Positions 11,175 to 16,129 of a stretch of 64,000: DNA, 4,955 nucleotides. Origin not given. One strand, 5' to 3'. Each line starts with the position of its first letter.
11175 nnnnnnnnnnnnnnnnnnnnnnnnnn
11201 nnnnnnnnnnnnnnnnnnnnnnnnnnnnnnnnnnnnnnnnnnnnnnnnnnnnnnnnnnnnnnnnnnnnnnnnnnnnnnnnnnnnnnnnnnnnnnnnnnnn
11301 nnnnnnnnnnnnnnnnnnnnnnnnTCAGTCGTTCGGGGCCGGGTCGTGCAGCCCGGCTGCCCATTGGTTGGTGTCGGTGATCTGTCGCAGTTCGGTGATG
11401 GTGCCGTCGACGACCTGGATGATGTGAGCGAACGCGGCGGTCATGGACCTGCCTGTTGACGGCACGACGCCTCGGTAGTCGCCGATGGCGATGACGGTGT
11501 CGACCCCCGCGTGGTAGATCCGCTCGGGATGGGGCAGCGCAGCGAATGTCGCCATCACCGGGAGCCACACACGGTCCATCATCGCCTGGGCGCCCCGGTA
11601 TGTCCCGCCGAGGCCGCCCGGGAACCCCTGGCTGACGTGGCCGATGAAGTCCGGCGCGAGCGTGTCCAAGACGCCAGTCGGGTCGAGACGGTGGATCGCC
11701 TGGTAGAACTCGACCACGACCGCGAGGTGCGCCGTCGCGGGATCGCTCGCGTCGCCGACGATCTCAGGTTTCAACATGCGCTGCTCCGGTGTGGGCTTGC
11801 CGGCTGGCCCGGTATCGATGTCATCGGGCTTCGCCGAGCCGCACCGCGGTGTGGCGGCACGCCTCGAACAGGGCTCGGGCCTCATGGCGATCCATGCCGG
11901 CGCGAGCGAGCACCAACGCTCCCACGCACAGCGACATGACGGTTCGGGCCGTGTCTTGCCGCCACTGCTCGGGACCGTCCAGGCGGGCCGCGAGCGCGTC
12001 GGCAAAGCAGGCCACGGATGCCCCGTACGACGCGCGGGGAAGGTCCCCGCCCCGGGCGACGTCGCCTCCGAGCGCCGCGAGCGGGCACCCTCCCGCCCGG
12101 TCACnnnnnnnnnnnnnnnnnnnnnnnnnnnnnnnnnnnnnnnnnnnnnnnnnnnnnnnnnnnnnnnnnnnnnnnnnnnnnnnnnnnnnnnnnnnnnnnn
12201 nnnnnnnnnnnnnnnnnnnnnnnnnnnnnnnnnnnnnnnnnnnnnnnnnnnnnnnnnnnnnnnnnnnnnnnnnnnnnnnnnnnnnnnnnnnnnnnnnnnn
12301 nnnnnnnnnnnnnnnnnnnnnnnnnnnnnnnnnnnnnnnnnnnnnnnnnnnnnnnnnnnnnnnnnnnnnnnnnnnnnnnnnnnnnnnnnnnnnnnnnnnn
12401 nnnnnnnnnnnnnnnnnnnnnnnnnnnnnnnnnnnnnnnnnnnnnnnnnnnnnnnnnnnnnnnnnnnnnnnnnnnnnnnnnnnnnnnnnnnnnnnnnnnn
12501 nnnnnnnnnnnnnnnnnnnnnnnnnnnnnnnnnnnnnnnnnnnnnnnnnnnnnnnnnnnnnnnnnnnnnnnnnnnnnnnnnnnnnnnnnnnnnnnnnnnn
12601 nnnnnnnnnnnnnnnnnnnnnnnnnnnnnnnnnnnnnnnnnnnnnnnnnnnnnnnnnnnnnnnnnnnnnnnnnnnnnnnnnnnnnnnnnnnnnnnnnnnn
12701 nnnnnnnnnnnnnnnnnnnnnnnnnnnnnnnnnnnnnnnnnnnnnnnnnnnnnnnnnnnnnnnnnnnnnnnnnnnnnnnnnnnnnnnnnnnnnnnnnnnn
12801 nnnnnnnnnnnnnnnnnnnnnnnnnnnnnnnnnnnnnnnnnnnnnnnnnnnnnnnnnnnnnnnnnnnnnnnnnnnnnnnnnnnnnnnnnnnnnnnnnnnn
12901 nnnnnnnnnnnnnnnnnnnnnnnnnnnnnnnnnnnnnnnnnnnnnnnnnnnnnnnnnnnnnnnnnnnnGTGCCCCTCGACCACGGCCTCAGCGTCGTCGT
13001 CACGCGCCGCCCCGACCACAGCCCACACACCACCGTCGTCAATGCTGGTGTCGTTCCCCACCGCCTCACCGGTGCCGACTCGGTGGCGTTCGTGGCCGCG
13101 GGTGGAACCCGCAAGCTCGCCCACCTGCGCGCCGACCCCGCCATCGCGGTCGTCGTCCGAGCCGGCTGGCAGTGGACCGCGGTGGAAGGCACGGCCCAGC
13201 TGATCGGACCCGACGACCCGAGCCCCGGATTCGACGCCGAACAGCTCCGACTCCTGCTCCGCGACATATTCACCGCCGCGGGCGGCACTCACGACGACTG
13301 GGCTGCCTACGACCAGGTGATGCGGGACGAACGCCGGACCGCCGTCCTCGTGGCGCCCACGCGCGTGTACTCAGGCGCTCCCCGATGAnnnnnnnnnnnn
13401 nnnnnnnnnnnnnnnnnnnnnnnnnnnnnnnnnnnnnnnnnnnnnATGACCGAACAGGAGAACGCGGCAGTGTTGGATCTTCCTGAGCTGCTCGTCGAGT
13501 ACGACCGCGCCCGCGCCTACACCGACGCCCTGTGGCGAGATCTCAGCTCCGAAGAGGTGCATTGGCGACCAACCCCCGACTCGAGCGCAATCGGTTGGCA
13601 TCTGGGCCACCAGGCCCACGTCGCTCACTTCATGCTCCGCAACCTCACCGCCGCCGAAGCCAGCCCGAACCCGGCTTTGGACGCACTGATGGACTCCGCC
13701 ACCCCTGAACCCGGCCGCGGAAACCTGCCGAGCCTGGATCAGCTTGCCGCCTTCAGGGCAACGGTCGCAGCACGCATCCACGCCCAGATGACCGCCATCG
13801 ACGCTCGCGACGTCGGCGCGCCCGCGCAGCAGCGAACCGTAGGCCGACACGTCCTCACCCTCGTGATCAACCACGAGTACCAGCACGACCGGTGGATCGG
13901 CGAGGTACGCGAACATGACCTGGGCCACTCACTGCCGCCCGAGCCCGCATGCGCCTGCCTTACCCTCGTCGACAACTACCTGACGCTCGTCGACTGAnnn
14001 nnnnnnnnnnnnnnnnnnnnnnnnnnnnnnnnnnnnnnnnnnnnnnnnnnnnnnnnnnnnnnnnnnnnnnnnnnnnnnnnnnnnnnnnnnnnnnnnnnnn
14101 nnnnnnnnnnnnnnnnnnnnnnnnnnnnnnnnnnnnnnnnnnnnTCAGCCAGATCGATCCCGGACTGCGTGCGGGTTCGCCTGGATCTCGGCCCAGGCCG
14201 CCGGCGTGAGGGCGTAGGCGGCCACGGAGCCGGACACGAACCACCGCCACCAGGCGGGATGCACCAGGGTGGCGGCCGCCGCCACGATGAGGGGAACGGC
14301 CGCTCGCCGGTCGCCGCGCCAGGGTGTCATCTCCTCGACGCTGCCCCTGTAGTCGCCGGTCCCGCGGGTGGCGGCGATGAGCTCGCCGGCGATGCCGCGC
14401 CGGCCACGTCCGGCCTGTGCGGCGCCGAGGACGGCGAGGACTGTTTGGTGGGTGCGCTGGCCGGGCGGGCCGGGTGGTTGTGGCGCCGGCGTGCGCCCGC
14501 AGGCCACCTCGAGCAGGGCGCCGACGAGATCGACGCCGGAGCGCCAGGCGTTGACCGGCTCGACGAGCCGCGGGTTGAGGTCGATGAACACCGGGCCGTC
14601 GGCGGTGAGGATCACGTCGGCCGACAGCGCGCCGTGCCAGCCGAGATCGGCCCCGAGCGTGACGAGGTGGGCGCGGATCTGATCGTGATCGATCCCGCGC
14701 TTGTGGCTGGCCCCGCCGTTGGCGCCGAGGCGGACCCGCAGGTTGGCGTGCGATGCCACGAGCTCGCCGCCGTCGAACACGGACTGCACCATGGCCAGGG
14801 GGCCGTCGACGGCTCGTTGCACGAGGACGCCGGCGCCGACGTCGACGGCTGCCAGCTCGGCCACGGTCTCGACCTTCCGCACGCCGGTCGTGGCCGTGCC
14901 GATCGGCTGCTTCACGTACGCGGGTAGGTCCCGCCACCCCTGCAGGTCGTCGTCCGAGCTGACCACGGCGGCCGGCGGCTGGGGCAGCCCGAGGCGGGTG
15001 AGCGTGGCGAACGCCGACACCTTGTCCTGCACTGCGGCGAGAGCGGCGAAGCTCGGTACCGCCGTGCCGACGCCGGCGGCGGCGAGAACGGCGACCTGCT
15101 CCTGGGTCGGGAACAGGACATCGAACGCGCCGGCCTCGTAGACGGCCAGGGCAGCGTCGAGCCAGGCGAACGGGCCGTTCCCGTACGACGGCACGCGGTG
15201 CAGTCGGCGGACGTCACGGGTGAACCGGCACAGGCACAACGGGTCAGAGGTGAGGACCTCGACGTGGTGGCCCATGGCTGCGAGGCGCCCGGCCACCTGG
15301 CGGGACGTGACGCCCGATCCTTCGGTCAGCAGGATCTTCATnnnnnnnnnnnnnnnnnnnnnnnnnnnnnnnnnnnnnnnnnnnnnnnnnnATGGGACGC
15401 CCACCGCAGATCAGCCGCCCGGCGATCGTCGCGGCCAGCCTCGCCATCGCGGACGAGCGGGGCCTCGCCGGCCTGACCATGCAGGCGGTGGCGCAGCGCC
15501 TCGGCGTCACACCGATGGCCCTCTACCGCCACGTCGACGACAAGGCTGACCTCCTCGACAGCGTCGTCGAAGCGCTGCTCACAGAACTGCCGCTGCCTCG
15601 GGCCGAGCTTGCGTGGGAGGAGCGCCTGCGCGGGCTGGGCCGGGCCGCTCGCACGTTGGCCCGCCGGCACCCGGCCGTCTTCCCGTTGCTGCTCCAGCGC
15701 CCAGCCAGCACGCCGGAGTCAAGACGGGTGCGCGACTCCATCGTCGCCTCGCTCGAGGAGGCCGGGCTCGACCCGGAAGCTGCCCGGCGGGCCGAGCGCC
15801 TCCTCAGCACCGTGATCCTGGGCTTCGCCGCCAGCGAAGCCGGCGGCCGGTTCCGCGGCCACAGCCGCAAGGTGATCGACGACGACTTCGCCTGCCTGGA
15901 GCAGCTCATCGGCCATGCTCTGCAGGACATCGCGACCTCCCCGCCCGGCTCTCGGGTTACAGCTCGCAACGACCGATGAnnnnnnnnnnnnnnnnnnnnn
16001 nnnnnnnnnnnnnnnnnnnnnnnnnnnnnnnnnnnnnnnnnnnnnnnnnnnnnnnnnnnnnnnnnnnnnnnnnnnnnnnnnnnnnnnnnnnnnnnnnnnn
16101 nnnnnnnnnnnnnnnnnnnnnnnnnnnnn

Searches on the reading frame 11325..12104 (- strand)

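Call 46: search_protein_families(library=pfam, proteins=[window:11325-12104:-], max_evalue=0.01)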
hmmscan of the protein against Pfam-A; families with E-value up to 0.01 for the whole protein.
window:11325-12104:- (259 aa): 2 families
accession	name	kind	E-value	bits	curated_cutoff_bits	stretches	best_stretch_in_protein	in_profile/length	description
PF12680.13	SnoaL_2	-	2.8e-09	37.9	27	1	130-238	1-101/102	SnoaL-like domain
PF07366.18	SnoaL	-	0.0012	19.1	28.4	0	129-245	2-119/126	SnoaL-like polyketide cyclase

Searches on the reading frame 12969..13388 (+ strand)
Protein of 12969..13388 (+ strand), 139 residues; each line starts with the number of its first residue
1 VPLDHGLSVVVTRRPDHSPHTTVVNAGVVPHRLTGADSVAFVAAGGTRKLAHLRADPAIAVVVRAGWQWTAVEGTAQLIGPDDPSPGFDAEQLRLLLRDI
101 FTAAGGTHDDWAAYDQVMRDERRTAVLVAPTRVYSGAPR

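Call 5: search_protein_families(library=pfam, proteins=[window:12969-13388:+], max_evalue=0.01)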
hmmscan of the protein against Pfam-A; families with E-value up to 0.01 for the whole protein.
window:12969-13388:+ (139 aa): 1 family
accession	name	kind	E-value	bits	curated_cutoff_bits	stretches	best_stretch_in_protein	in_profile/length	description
PF01243.27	PNPOx_N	-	3.4e-08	34.3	28.1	1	5-134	12-117/120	Pyridoxamine 5'-phosphate oxidase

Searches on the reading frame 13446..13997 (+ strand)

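Call 5: search_protein_families(library=pfam, proteins=[window:13446-13997:+], max_evalue=0.01)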
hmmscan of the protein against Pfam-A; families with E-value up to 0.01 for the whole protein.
window:13446-13997:+ (183 aa): 3 families
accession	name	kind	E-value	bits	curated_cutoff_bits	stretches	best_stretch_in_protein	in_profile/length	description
PF12867.12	DinB_2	-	4e-17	63.3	24.8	1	19-151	2-128/128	DinB superfamily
PF04978.18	MST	-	1.2e-05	26.2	27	1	20-148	7-137/149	Mycothiol-S-transferase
PF05163.17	DinB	-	0.0055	17.1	23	1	14-147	7-134/165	DinB family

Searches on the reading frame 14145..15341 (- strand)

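Call 5: search_protein_families(library=pfam, proteins=[window:14145-15341:-], max_evalue=0.01)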
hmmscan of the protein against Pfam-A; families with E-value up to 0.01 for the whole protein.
window:14145-15341:- (398 aa): 3 families
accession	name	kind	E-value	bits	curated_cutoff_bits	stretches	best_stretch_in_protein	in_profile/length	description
PF02655.19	ATP-grasp_3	-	1.9e-05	25.2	23.2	1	105-259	2-157/160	ATP-grasp domain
PF13439.12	Glyco_transf_4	-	0.0067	16.9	28.5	0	8-63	3-63/170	Glycosyltransferase Family 4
PF10074.15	RovC_DNA-bd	-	0.0078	17.2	26.4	0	276-331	22-78/107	T6SS, Transcription factor, DNA binding domain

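Call 47: search_protein_families(library=ncbifam, proteins=[window:14145-15341:-], max_evalue=0.001)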
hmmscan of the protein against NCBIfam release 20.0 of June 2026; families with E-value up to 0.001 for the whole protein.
window:14145-15341:- (398 aa): 8 families
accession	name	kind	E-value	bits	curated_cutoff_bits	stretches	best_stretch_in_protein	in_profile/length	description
NF005315.0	PRK06849.1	equivalog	1.1e-16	60.9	406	1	1-265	5-282/389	hypothetical protein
NF009402.0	PRK12767.1-1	equivalog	2.2e-07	30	218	1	68-259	69-276/329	carbamoyl phosphate synthase-like protein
NF009405.0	PRK12767.1-4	equivalog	3.1e-06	26.4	390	1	87-259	93-266/320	carbamoyl phosphate synthase-like protein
NF009404.0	PRK12767.1-3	equivalog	0.00012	21.1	316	0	163-285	187-311/344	carbamoyl phosphate synthase-like protein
NF009406.0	PRK12767.1-5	equivalog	0.00021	20.5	271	1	86-273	93-286/327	carbamoyl phosphate synthase-like protein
NF004680.0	PRK06019.1-6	equivalog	0.0003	19.6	327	1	72-164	83-178/405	5-(carboxyamino)imidazole ribonucleotide synthase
TIGR00768.1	rimK_fam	subfamily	0.00036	20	143.4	1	88-165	70-149/276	RimK family alpha-L-glutamate ligase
NF002563.0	PRK02186.1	subfamily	0.00059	18.2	625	0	91-190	92-200/890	argininosuccinate lyase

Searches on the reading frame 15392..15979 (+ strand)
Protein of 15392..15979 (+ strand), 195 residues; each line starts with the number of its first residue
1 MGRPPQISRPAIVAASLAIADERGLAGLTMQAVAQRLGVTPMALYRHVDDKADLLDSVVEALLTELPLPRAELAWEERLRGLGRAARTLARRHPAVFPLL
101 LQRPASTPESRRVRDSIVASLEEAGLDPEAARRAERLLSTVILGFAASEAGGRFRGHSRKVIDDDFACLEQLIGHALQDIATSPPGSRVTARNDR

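Call 5: search_protein_families(library=pfam, proteins=[window:15392-15979:+], max_evalue=0.01)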
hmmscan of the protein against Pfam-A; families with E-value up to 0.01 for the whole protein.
window:15392-15979:+ (195 aa): 3 families
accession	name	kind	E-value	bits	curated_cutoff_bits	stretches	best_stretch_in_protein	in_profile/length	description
PF13305.11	TetR_C_33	-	1e-10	42.6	26.8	1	79-161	1-92/103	Tetracyclin repressor-like, C-terminal domain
PF00440.29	TetR_N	-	1e-09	38.5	24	1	12-57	1-46/47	Bacterial regulatory proteins, tetR family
PF02909.22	TetR_C_1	-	9.9e-09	35.6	21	1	71-158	4-92/146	Tetracyclin repressor-like, C-terminal domain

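Call 29: find_homologous_proteins(query=window:15392-15979:+, max_evalue=1e-15)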
Query window:15392-15979:+ (195 aa): 1587 proteins with E <= 1e-15 among 5701 candidates; the best 120 are listed.
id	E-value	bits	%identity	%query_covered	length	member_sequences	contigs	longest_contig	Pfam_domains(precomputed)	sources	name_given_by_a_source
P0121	5.1e-105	367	92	100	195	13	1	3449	PF00440.30,PF13305.12,PF02909.23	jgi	jgi:AcrR family transcriptional regulator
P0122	9.9e-105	366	89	100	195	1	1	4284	PF00440.30,PF13305.12,PF02909.23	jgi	jgi:AcrR family transcriptional regulator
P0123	1.4e-104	366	89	100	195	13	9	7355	PF00440.30,PF13305.12,PF02909.23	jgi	jgi:AcrR family transcriptional regulator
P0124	3.2e-104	365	91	100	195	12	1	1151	PF00440.30,PF13305.12,PF02909.23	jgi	-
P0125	3.4e-104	365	89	100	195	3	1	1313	PF00440.30,PF13305.12,PF02909.23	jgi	jgi:AcrR family transcriptional regulator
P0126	3.5e-104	365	89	100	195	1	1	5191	PF00440.30,PF13305.12,PF02909.23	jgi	jgi:AcrR family transcriptional regulator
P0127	3.8e-102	358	89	100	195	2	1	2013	PF00440.30,PF13305.12,PF02909.23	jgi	jgi:AcrR family transcriptional regulator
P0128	1.5e-101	356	87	100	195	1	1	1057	PF00440.30,PF13305.12,PF02909.23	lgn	-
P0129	5.4e-101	354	86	100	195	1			PF00440.30,PF13305.12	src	-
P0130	2.0e-93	330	84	96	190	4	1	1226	PF00440.30,PF13305.12,PF02909.23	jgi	jgi:AcrR family transcriptional regulator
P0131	1.0e-83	298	80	91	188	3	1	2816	PF00440.30,PF13305.12,PF02909.23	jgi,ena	-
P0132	7.7e-83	295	80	91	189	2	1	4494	PF00440.30,PF13305.12,PF02909.23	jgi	jgi:AcrR family transcriptional regulator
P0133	1.5e-80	288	75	93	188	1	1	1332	PF00440.30,PF13305.12,PF02909.23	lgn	-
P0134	5.3e-80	286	72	94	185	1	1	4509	PF00440.30,PF13305.12,PF02909.23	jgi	jgi:AcrR family transcriptional regulator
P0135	1.2e-79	285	77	91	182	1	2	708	PF00440.30,PF13305.12,PF02909.23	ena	-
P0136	4.6e-78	279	75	94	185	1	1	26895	PF00440.30,PF13305.12,PF02909.23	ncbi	-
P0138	1.1e-76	275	74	93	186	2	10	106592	PF00440.30,PF13305.12,PF02909.23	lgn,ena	-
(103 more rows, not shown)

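Call 30: find_encoding_contigs(protein=P0123, flank=3500, max_places=8)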
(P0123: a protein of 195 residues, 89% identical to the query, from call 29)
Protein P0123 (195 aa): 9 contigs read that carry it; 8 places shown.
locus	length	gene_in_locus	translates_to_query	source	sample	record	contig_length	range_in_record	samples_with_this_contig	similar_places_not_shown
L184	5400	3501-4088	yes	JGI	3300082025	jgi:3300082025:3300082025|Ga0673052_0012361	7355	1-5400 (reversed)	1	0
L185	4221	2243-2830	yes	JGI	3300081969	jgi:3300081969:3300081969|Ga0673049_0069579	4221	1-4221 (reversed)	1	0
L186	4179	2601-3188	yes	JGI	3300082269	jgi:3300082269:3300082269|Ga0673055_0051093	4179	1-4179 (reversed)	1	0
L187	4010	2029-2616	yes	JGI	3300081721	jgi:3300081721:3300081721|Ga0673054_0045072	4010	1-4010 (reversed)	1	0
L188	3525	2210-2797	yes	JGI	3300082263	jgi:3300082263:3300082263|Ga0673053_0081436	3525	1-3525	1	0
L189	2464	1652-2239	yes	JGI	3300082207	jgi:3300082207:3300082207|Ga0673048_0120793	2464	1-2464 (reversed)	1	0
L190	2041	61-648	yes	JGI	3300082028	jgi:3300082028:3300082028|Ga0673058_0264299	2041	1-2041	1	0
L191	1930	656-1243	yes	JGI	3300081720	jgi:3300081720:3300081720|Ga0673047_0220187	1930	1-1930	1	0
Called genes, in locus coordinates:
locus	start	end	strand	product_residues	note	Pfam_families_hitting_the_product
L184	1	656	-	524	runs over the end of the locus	PF00665:rve, PF22483:Mu-transpos_C_2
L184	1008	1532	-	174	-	PF01243:PNPOx_N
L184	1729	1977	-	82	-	-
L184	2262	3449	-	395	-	PF02655:ATP-grasp_3 (weak)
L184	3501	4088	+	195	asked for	PF00440:TetR_N, PF02909:TetR_C_1 (weak), PF13305:TetR_C_33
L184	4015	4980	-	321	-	PF04075:F420H2_quin_red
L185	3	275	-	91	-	?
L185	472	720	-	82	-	-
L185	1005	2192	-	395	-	PF02655:ATP-grasp_3 (weak)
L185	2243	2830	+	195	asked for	PF00440:TetR_N, PF02909:TetR_C_1 (weak), PF13305:TetR_C_33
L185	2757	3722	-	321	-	PF04075:F420H2_quin_red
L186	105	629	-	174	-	PF01243:PNPOx_N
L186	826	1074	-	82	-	-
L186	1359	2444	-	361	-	PF02655:ATP-grasp_3 (weak)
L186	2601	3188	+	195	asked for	PF00440:TetR_N, PF02909:TetR_C_1 (weak), PF13305:TetR_C_33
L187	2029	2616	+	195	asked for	PF00440:TetR_N, PF02909:TetR_C_1 (weak), PF13305:TetR_C_33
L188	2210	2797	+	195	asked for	PF00440:TetR_N, PF02909:TetR_C_1 (weak), PF13305:TetR_C_33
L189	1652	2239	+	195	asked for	PF00440:TetR_N, PF02909:TetR_C_1 (weak), PF13305:TetR_C_33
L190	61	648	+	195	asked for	PF00440:TetR_N, PF02909:TetR_C_1 (weak), PF13305:TetR_C_33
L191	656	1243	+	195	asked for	PF00440:TetR_N, PF02909:TetR_C_1 (weak), PF13305:TetR_C_33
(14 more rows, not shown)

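Call 31: find_encoding_contigs(protein=P0138, flank=3500, max_places=6)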
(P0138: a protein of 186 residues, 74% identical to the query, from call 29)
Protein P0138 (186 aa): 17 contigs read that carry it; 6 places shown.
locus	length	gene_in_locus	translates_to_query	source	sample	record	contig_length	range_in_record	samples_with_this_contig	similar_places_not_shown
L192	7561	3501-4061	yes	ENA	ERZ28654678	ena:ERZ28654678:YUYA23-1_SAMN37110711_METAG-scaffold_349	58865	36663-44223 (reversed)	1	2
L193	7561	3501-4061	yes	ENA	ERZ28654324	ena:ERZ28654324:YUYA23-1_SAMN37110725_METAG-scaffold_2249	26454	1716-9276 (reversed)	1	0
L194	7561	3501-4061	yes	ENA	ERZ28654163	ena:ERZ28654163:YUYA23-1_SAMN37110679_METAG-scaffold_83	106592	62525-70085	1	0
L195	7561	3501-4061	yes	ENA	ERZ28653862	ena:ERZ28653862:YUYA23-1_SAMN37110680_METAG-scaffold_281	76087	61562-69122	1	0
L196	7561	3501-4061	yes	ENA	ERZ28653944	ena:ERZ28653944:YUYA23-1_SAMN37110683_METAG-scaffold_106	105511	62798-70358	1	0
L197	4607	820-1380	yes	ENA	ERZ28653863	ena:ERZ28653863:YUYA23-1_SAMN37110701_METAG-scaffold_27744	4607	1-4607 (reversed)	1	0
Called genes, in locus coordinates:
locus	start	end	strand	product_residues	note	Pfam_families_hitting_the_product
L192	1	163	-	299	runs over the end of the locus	PF01547:SBP_bac_1 (faint), PF13531:SBP_bac_11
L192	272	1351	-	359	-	PF01758:SBF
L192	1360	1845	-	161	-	PF00903:Glyoxalase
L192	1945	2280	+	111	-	PF01022:HTH_5, PF12840:HTH_20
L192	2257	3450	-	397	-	PF02655:ATP-grasp_3 (weak)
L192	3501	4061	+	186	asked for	PF00440:TetR_N, PF02909:TetR_C_1, PF13305:TetR_C_33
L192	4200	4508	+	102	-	-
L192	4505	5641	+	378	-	-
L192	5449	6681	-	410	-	PF07690:MFS_1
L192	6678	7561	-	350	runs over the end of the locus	PF00044:Gp_dh_N, PF02800:Gp_dh_C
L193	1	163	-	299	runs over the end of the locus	PF01547:SBP_bac_1 (faint), PF13531:SBP_bac_11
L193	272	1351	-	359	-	PF01758:SBF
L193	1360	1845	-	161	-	PF00903:Glyoxalase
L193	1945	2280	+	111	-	PF01022:HTH_5, PF12840:HTH_20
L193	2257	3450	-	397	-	PF02655:ATP-grasp_3 (weak)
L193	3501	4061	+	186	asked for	PF00440:TetR_N, PF02909:TetR_C_1, PF13305:TetR_C_33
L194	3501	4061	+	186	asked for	PF00440:TetR_N, PF02909:TetR_C_1, PF13305:TetR_C_33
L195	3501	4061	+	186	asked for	PF00440:TetR_N, PF02909:TetR_C_1, PF13305:TetR_C_33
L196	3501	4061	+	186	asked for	PF00440:TetR_N, PF02909:TetR_C_1, PF13305:TetR_C_33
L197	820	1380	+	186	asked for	PF00440:TetR_N, PF02909:TetR_C_1, PF13305:TetR_C_33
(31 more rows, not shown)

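Call 32: find_encoding_contigs(protein=P0136, flank=3500, max_places=3)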
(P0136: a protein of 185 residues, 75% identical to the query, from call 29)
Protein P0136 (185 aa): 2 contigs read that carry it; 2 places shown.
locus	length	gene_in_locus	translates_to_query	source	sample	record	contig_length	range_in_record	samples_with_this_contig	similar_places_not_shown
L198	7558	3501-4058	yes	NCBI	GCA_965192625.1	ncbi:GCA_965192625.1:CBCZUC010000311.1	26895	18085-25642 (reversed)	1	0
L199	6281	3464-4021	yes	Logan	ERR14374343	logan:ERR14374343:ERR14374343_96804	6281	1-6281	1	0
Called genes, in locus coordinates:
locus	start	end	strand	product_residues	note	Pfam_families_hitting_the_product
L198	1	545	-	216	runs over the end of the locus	PF01872:RibD_C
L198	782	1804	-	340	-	PF16173:DUF4874, PF16116:DUF4832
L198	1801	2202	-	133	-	-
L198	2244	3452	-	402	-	-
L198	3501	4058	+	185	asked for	PF00440:TetR_N (weak), PF02909:TetR_C_1 (weak), PF13305:TetR_C_33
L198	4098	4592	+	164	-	PF04978:MST, PF12867:DinB_2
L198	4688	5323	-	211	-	PF13489:Methyltransf_23, PF03848:TehB (weak), PF13847:Methyltransf_31 (weak), PF08241:Methyltransf_11, PF08242:Methyltransf_12, PF13649:Methyltransf_25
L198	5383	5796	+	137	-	PF00376:MerR, PF13411:MerR_1, PF09278:MerR-DNA-bind (weak)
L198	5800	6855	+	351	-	PF00248:Aldo_ket_red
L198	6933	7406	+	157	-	PF04978:MST, PF12867:DinB_2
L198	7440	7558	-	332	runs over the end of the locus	PF01408:GFO_IDH_MocA, PF02894:GFO_IDH_MocA_C, PF22725:GFO_IDH_MocA_C3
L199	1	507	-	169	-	?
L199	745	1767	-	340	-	PF16173:DUF4874, PF16116:DUF4832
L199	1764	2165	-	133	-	-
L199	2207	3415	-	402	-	-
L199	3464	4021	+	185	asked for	PF00440:TetR_N (weak), PF02909:TetR_C_1 (weak), PF13305:TetR_C_33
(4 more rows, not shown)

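Call 47: search_protein_families(library=ncbifam, proteins=[window:15392-15979:+], max_evalue=0.001)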
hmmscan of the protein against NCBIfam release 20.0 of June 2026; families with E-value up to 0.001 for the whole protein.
window:15392-15979:+ (195 aa): 10 families
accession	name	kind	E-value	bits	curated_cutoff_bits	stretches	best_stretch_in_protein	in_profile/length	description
NF038211.1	MFT_alt_reg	equivalog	3.5e-15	56.9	285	1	8-129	2-122/193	mycofactocin system transcriptional regulator MftR2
NF010319.1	PRK13756.1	equivalog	2.8e-12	46.9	265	1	7-150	2-147/199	tetracycline resistance transcriptional repressor TetR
NF041196.1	ScbR_bind_reg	equivalog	5.7e-06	26.6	150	1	9-90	8-91/191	ScbR family autoregulator-binding transcription factor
NF051852.1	efflux_TF_MtrR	exception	2.2e-05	24.3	280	1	9-64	12-67/205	multidrug efflux system transcriptional repressor MtrR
NF001978.0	PRK00767.1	equivalog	4.6e-05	23.3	118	1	6-66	8-68/197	transcriptional regulator BetI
NF007949.0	PRK10668.1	equivalog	8.7e-05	22.1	271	1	8-61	12-65/216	multidrug efflux transporter transcriptional repressor AcrR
NF007015.0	PRK09480.1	equivalog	0.00015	21.4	120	1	23-62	27-65/197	nucleoid occlusion factor SlmA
NF033703.1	transcr_KstR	equivalog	0.0006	19.4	280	1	9-60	9-60/185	cholesterol catabolism transcriptional regulator KstR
TIGR03384.1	betaine_BetI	equivalog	0.00063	19.5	201.3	0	6-66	7-67/189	choline-binding transcriptional repressor BetI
NF008402.0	PRK11202.1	equivalog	0.00077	19.2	151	0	9-54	13-59/211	HTH-type transcriptional repressor FabR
